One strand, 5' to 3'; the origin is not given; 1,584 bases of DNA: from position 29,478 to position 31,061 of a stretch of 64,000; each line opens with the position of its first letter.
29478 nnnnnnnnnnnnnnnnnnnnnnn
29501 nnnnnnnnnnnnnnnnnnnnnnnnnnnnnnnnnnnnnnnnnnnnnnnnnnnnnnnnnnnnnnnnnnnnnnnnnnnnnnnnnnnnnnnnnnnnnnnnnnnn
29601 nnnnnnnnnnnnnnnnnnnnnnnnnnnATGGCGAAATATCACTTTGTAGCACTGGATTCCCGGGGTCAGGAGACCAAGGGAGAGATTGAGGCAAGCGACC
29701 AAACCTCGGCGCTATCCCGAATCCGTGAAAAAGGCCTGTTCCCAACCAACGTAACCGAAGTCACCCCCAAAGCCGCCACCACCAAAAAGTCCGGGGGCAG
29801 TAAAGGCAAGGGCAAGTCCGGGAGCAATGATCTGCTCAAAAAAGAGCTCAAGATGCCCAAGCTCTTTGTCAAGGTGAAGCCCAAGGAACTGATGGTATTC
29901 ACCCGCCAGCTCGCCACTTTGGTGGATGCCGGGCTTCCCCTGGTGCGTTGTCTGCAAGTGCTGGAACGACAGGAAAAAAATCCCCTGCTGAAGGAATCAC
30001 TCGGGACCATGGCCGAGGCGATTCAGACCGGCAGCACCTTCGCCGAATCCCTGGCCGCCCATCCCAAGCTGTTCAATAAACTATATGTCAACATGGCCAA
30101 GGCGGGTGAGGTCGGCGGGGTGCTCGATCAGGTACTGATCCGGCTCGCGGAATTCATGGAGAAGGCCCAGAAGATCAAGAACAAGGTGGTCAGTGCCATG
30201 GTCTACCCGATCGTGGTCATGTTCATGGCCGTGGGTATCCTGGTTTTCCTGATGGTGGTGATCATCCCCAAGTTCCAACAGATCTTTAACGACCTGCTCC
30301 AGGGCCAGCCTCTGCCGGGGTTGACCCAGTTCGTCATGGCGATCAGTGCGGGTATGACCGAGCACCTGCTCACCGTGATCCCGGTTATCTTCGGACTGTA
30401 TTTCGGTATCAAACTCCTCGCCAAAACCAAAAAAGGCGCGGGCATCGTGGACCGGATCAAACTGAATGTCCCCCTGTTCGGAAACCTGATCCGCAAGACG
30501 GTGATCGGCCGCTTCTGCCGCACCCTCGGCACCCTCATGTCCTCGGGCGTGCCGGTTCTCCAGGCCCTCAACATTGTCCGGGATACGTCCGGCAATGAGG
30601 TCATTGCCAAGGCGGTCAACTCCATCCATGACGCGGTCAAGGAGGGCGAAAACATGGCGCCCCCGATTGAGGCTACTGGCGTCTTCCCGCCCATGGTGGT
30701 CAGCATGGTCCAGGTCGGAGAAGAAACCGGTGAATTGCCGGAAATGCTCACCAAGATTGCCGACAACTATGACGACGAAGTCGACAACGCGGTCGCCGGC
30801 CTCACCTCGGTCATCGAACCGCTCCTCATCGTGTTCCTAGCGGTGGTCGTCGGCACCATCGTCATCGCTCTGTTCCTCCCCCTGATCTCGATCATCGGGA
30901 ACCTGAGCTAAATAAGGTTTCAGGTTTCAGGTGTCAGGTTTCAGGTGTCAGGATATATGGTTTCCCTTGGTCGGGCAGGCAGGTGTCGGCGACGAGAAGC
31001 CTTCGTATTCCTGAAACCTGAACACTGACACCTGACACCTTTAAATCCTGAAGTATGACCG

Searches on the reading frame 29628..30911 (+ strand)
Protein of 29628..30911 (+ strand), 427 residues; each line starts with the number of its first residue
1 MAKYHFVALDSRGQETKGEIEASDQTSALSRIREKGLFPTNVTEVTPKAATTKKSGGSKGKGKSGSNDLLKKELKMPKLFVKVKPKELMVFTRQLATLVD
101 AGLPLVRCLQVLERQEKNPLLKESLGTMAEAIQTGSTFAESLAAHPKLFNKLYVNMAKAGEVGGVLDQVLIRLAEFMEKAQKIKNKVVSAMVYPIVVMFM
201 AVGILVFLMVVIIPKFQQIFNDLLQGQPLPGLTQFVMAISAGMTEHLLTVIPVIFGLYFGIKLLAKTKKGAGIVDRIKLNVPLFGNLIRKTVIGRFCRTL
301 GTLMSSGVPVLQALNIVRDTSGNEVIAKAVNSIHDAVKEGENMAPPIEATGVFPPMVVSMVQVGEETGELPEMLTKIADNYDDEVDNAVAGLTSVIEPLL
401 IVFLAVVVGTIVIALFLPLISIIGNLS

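Call 9: search_protein_families(library=pfam, proteins=[window:29628-30911:+])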
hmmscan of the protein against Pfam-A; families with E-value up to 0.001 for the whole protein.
window:29628-30911:+ (427 aa): 2 families
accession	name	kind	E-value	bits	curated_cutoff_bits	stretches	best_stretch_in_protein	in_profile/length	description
PF00482.28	T2SSF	-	5e-67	224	25.2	2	91-214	1-125/125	Type II secretion system (T2SS), protein F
PF22571.1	LiaI-LiaF-TM_PspC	-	0.00019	21.6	27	0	174-274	13-116/142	PspC transmembrane region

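Call 77: find_homologous_proteins(query=window:29628-30911:+, max_evalue=1e-60)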
Query window:29628-30911:+ (427 aa): 8000 proteins with E <= 1e-60 among 8000 candidates; the best 120 are listed.
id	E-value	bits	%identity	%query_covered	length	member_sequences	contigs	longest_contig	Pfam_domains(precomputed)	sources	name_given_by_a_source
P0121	5.4e-267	903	100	100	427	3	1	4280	PF00482.29,PF28597.1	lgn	-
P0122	7.3e-232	787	86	100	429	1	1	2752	PF00482.29,PF28597.1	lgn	-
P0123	1.8e-203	694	78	100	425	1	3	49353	PF00482.29,PF28597.1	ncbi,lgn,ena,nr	ncbi:MAG TPA: type II secretion system F family protein [Kiritimatiellia bacterium]|nr:type II secre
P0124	8.5e-203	691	78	100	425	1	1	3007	PF00482.29,PF28597.1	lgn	-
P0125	1.3e-202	691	78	100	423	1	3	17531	PF00482.29,PF28597.1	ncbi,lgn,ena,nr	ncbi:MAG TPA: type II secretion system F family protein [Kiritimatiellia bacterium]|nr:type II secre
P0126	1.5e-202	691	77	100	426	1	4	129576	PF00482.29,PF28597.1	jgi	jgi:type IV pilus assembly protein PilC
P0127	4.3e-202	689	77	100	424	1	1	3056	PF00482.29,PF28597.1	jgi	jgi:type IV pilus assembly protein PilC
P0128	1.0e-200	685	78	100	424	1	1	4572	PF00482.29,PF28597.1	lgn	-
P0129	1.3e-200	684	78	100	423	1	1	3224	PF00482.29,PF28597.1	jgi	-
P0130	2.6e-200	683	77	100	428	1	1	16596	PF00482.29,PF28597.1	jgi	jgi:type IV pilus assembly protein PilC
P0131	3.5e-200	683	76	100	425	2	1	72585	PF00482.29,PF28597.1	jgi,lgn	jgi:type IV pilus assembly protein PilC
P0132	3.7e-200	683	75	100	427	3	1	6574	PF00482.29,PF28597.1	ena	-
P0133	3.1e-199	680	76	100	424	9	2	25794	PF00482.29,PF28597.1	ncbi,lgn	ncbi:MAG: type II secretion system F family protein [Kiritimatiellia bacterium]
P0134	5.3e-199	679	75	100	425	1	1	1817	PF00482.29,PF28597.1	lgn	-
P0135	3.8e-198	676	75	100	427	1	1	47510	PF00482.29,PF28597.1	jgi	-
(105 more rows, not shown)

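Call 78: find_encoding_contigs(protein=P0122, flank=10000, max_places=2)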
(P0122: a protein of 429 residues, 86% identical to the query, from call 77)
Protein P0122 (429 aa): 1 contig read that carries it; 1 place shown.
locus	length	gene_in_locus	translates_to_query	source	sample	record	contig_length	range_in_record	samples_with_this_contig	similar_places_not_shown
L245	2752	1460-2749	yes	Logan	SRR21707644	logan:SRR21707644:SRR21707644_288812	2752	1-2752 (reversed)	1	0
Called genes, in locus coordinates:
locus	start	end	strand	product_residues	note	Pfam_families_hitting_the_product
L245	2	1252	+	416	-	?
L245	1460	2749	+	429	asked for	PF28597:T2SSF_N, PF00482:T2SSF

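Call 79: find_encoding_contigs(protein=P0123, flank=10000, max_places=1)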
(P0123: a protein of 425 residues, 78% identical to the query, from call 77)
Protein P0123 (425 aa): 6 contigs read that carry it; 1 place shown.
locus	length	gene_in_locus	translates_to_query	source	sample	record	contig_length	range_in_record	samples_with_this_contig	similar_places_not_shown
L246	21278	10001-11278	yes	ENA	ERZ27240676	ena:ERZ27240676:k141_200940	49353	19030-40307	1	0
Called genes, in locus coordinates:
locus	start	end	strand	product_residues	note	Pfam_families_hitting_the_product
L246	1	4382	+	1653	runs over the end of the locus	PF00082:Peptidase_S8, PF17963:Big_9 (faint), PF18911:PKD_4 (faint), PF21027:Sde0182_C (faint), PF22352:K319L-like_PKD (weak), PF16561:AMPK1_CBM (faint), PF22352:K319L-like_PKD, PF18884:TSP3_bac (weak), +1 more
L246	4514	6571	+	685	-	PF00754:F5_F8_type_C (faint)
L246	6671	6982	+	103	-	PF02686:GatC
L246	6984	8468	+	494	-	PF01425:Amidase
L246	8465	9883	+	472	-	PF02934:GatB_N, PF02637:GatB_Yqey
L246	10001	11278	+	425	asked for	PF28597:T2SSF_N, PF00482:T2SSF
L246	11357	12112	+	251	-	-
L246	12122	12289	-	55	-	-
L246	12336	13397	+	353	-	PF00491:Arginase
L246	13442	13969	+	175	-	PF03264:Cytochrom_NNT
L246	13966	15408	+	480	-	PF02335:Cytochrom_C552, PF14522:Cytochrome_C7 (faint), PF14537:Cytochrom_c3_2 (faint)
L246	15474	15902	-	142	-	-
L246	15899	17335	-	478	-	PF07394:DUF1501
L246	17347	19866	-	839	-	PF18884:TSP3_bac (weak), PF08811:DUF1800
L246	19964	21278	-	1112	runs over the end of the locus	PF13229:Beta_helix (faint)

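Call 80: find_encoding_contigs(protein=P0126, flank=10000, max_places=1)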
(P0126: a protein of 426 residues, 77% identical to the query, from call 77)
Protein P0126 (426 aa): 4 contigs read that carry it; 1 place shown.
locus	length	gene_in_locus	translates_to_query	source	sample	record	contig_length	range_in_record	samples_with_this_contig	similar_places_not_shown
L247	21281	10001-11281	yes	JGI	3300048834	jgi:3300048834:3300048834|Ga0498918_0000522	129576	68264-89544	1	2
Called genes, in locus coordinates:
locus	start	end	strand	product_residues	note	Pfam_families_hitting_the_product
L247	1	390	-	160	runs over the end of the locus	PF01957:NfeD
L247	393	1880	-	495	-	PF25145:NfeD1b_N, PF01972:SDH_protease (weak), PF24961:NfeD_membrane, PF01957:NfeD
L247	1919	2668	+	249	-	PF00106:adh_short, PF08659:KR (weak), PF13561:adh_short_C2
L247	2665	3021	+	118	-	PF02152:FolB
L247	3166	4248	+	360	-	-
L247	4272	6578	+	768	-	PF13387:Lnb_N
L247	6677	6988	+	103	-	PF02686:GatC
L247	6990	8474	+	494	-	PF01425:Amidase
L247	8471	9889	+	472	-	PF02934:GatB_N, PF02637:GatB_Yqey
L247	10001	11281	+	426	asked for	PF28597:T2SSF_N, PF00482:T2SSF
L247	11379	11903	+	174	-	-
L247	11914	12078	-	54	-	-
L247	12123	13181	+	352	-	PF00491:Arginase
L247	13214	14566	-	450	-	PF12796:Ank_2, PF13606:Ank_3 (faint), PF12796:Ank_2, PF13857:Ank_5, PF00023:Ank, PF13637:Ank_4 (weak)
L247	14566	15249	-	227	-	PF02586:SRAP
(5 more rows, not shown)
